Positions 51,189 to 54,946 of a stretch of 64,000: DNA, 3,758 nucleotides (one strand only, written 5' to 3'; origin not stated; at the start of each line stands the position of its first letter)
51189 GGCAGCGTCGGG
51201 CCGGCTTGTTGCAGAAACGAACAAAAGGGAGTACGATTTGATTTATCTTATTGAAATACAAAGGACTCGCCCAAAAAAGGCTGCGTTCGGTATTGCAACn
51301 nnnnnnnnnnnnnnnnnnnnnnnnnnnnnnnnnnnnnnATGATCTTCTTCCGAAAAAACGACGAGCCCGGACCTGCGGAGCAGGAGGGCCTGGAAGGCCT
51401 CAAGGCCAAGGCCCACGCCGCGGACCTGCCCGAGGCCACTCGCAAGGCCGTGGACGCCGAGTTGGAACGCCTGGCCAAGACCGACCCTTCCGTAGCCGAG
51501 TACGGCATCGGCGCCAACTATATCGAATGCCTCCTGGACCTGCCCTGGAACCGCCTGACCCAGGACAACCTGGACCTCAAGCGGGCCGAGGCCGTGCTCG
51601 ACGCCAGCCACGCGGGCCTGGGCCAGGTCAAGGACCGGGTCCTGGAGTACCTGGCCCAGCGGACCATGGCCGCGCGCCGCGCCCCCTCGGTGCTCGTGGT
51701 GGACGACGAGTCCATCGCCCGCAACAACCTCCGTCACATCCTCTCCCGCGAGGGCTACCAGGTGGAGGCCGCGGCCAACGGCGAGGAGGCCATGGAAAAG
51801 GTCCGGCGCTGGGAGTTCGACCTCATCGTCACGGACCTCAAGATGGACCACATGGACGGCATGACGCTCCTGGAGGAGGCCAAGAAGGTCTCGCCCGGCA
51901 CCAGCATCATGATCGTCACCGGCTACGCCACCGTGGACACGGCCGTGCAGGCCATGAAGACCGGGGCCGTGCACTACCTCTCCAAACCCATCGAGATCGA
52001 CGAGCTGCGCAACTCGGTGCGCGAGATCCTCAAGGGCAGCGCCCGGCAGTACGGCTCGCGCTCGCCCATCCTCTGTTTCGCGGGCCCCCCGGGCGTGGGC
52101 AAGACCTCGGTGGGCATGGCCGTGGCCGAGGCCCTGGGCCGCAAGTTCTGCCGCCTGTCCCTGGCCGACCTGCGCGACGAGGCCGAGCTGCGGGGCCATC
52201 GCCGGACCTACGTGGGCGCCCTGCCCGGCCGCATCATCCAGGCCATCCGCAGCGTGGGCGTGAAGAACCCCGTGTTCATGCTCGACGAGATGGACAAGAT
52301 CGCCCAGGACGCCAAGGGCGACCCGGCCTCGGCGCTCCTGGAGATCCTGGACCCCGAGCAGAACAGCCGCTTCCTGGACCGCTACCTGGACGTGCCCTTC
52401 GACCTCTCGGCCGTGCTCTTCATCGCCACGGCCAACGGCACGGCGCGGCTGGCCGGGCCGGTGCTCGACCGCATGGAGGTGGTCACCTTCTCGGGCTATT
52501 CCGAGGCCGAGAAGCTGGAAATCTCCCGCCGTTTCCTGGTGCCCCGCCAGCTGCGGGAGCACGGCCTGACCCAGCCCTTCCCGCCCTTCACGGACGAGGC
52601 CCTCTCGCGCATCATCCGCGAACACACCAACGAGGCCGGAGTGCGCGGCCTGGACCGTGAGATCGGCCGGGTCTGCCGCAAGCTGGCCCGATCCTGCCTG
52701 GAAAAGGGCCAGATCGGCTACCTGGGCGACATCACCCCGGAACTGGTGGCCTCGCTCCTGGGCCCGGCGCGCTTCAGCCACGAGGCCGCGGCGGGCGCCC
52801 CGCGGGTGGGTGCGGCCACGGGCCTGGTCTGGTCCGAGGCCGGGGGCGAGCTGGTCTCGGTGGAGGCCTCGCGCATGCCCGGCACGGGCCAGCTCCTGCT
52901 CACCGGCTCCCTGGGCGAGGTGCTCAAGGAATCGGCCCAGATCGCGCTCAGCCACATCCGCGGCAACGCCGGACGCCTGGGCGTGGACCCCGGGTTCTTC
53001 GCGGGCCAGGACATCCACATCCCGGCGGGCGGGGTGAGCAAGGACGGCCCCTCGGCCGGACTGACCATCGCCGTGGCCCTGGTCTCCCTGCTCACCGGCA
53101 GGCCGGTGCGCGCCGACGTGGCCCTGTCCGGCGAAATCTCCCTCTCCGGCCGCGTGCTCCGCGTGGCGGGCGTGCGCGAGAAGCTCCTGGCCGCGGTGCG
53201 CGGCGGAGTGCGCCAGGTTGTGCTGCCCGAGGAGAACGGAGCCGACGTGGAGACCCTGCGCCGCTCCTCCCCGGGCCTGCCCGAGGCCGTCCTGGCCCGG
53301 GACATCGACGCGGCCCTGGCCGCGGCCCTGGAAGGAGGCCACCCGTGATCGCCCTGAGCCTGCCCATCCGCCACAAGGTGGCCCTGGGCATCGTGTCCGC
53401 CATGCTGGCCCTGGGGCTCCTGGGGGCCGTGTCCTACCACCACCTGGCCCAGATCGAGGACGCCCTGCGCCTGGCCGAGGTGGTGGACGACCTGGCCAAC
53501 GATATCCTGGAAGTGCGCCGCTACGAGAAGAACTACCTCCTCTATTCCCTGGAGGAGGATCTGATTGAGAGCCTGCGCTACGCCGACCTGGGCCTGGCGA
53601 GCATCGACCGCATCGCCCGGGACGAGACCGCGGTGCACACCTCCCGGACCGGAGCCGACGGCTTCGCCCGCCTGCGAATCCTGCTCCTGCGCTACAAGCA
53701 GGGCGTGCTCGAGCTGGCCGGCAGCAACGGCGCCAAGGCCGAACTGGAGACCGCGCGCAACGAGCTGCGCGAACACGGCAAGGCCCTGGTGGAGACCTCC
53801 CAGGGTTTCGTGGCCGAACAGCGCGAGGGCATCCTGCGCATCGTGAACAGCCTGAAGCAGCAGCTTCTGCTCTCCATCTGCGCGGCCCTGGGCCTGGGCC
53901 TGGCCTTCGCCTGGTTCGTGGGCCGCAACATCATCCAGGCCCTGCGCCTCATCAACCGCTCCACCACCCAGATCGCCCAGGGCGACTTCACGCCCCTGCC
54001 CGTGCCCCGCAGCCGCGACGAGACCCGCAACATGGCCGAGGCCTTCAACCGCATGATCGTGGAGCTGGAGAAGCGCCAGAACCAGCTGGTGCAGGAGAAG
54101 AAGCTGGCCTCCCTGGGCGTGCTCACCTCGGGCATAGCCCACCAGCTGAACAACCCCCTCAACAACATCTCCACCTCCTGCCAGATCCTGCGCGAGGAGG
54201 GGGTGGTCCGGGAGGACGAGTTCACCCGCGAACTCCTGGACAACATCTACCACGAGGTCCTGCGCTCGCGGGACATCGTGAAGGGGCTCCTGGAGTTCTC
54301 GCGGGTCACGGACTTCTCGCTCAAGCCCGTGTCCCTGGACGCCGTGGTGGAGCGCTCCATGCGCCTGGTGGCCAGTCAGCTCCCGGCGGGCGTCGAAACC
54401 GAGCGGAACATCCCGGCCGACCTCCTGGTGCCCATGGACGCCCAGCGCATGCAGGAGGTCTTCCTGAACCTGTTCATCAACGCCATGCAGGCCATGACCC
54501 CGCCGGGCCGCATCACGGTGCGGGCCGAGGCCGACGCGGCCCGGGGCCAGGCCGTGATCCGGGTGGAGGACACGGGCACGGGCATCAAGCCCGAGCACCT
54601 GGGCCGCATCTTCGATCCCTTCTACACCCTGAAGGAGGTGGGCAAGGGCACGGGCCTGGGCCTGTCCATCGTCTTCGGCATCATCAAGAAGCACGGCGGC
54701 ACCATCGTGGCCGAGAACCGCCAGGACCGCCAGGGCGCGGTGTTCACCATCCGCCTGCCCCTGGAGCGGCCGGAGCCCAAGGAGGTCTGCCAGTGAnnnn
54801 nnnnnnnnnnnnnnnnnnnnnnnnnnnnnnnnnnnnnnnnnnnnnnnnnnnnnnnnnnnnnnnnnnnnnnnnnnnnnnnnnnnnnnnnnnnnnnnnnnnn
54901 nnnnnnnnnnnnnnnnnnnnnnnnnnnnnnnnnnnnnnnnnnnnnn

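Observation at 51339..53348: Lon protease with no LAN domain and a receiver domain inserted just before Walker A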

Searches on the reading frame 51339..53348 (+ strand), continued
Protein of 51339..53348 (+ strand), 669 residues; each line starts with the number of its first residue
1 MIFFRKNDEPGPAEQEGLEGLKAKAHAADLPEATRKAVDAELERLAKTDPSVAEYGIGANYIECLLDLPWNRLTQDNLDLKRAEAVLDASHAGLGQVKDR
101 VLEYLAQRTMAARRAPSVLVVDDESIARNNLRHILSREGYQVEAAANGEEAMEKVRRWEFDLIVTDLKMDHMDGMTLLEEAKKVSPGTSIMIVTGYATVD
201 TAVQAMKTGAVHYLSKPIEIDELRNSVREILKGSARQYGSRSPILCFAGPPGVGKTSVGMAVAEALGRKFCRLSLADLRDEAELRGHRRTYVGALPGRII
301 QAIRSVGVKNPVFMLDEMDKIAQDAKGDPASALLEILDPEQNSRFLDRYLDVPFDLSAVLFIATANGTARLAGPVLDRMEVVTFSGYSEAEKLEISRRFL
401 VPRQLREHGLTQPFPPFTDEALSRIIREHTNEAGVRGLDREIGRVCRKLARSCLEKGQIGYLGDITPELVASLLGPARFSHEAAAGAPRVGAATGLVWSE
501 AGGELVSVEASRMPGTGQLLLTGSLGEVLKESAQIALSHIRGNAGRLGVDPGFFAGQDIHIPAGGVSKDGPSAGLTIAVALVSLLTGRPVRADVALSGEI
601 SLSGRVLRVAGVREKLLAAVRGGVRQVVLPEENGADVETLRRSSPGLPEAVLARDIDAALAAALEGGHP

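Call 42: find_encoding_contigs(protein=P0274, flank=8000, max_places=3)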
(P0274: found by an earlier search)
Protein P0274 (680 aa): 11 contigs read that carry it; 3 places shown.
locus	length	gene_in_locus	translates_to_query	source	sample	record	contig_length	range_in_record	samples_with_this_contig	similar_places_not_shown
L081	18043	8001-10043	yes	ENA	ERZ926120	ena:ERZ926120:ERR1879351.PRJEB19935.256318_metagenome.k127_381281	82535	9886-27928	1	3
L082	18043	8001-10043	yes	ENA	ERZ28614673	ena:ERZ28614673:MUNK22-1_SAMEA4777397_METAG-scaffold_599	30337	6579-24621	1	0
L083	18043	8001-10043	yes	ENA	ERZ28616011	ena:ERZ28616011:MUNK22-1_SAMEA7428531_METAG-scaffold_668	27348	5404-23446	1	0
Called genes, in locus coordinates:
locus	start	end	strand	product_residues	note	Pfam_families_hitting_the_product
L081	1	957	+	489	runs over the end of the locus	PF00361:Proton_antipo_M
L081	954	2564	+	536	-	PF00329:Complex1_30kDa, PF00374:NiFeSe_Hases, PF00346:Complex1_49kDa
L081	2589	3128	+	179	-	PF01058:Oxidored_q6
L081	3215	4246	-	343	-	-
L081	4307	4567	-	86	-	-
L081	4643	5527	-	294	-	PF00582:Usp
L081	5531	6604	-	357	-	PF01925:TauE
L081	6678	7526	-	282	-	-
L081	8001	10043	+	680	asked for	PF13401:AAA_22 (faint), PF00072:Response_reg, PF00004:AAA, PF07728:AAA_5 (weak), PF22667:Lon_lid, PF05362:Lon_C, PF13541:ChlI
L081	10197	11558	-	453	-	PF00072:Response_reg, PF00158:Sigma54_activat, PF01078:Mg_chelatase (faint), PF14532:Sigma54_activ_2, PF07728:AAA_5, PF25601:AAA_lid_14, PF02954:HTH_8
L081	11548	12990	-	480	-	PF00672:HAMP, PF00512:HisKA, PF02518:HATPase_c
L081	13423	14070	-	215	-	PF00072:Response_reg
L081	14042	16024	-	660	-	PF00512:HisKA, PF02518:HATPase_c, PF00072:Response_reg (weak)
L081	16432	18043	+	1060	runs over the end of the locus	PF00912:Transgly, PF00905:Transpeptidase (faint)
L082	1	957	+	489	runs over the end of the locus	PF00361:Proton_antipo_M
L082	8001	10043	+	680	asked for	PF13401:AAA_22 (faint), PF00072:Response_reg, PF00004:AAA, PF07728:AAA_5 (weak), PF22667:Lon_lid, PF05362:Lon_C, PF13541:ChlI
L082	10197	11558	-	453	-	PF00072:Response_reg, PF01078:Mg_chelatase (faint), PF20030:bpMoxR (faint), PF00158:Sigma54_activat, PF14532:Sigma54_activ_2, PF07728:AAA_5, PF25601:AAA_lid_14, PF02954:HTH_8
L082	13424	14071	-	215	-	PF00072:Response_reg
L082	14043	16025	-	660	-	PF00512:HisKA, PF02518:HATPase_c, PF00072:Response_reg (weak)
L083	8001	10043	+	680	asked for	PF13401:AAA_22 (faint), PF00072:Response_reg, PF00004:AAA, PF07728:AAA_5 (weak), PF22667:Lon_lid, PF05362:Lon_C, PF13541:ChlI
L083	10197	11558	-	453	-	PF00072:Response_reg, PF01078:Mg_chelatase (faint), PF20030:bpMoxR (faint), PF00158:Sigma54_activat, PF14532:Sigma54_activ_2, PF07728:AAA_5, PF25601:AAA_lid_14, PF02954:HTH_8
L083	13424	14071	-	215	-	PF00072:Response_reg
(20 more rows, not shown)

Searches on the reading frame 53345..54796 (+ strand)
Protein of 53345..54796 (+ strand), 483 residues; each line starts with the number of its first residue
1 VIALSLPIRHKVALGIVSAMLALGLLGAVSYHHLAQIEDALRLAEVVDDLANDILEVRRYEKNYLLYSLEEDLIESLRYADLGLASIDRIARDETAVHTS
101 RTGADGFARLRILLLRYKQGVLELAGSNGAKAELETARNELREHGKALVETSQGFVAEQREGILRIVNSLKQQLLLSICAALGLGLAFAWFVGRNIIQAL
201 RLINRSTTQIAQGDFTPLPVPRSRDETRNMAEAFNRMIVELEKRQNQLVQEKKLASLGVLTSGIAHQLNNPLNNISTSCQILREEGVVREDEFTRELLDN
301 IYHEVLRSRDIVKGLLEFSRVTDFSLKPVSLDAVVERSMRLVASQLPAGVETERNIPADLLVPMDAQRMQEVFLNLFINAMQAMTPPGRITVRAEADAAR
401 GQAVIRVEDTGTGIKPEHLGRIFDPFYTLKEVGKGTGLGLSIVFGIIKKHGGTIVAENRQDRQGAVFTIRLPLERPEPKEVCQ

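Call 3: search_protein_families(library=pfam, proteins=[window:53345-54796:+], max_evalue=0.01)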
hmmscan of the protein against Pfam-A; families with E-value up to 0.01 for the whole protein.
window:53345-54796:+ (483 aa): 4 families
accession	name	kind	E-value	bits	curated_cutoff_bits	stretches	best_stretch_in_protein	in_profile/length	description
PF02518.31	HATPase_c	-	7.1e-26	91.3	26.4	1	365-474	2-110/111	Histidine kinase-, DNA gyrase B-, and HSP90-like ATPase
PF00512.31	HisKA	-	1.5e-13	51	26.9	1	259-321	4-63/66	His Kinase A (phospho-acceptor) domain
PF00672.30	HAMP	-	4.5e-11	43.3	25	1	191-242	1-52/53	HAMP domain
PF14501.12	HATPase_c_5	-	0.005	17.2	22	0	369-460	6-92/102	GHKL domain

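Call 4: search_protein_families(library=ncbifam, proteins=[window:53345-54796:+], max_evalue=0.001)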
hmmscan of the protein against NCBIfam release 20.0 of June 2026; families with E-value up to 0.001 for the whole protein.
window:53345-54796:+ (483 aa): 83 families (the best 25 are shown)
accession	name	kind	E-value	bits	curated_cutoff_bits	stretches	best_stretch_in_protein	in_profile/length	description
NF008468.0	PRK11360.1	equivalog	1.3e-61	208.8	646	1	240-477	379-612/616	two-component system sensor histidine kinase AtoS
NF007688.0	PRK10364.1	equivalog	2e-46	158.7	479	1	245-474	228-452/460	two-component system sensor histidine kinase ZraS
NF010411.0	PRK13837.1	equivalog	1.2e-44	152.6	647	1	241-478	434-680/828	two-component system VirA-like sensor kinase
NF038348.1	T2SS_HK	subfamily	1.2e-42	146.2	450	2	296-473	399-573/574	histidine kinase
NF052574.1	HisKinEspCMyxo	equivalog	1.2e-41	142.7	1200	1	233-475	393-639/785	serine histidine kinase EspC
NF047497.1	HK_LIC_12097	equivalog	6e-40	137.1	500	1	226-473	120-366/367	LIC_12097 family sensor histidine kinase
NF046020.1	HisKinCckABruc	equivalog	8.6e-39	133.1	1000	1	234-480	457-714/868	cell cycle histidine kinase CckA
NF046026.1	HisKinCckACaul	equivalog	2e-35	122.1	1000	1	243-476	288-535/678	cell cycle histidine kinase CckA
NF008312.0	PRK11100.1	equivalog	3.5e-34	118.5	356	1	157-473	167-474/477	two-component system sensor histidine kinase CreC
NF052573.1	HisKinEspAMyxo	equivalog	3.5e-34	117.9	1400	1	221-471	347-609/755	serine histidine kinase EspA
NF010076.0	PRK13557.1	subfamily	1.1e-33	116.5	631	1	245-473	151-394/540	histidine kinase famiy protein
NF033092.0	HK_WalK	equivalog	3.5e-33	115.1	725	2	262-473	377-594/594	cell wall metabolism sensor histidine kinase WalK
NF046044.1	PnpS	equivalog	7.7e-33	114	400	1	264-472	177-390/390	two-component system histidine kinase PnpS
TIGR01386.1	cztS_silS_copS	subfamily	1.5e-29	103.3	292.55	1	151-472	143-457/457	heavy metal sensor histidine kinase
NF053867.1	SprKinKinDBac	equivalog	1.8e-28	99.3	775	1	241-474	273-498/500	sporulation kinase KinD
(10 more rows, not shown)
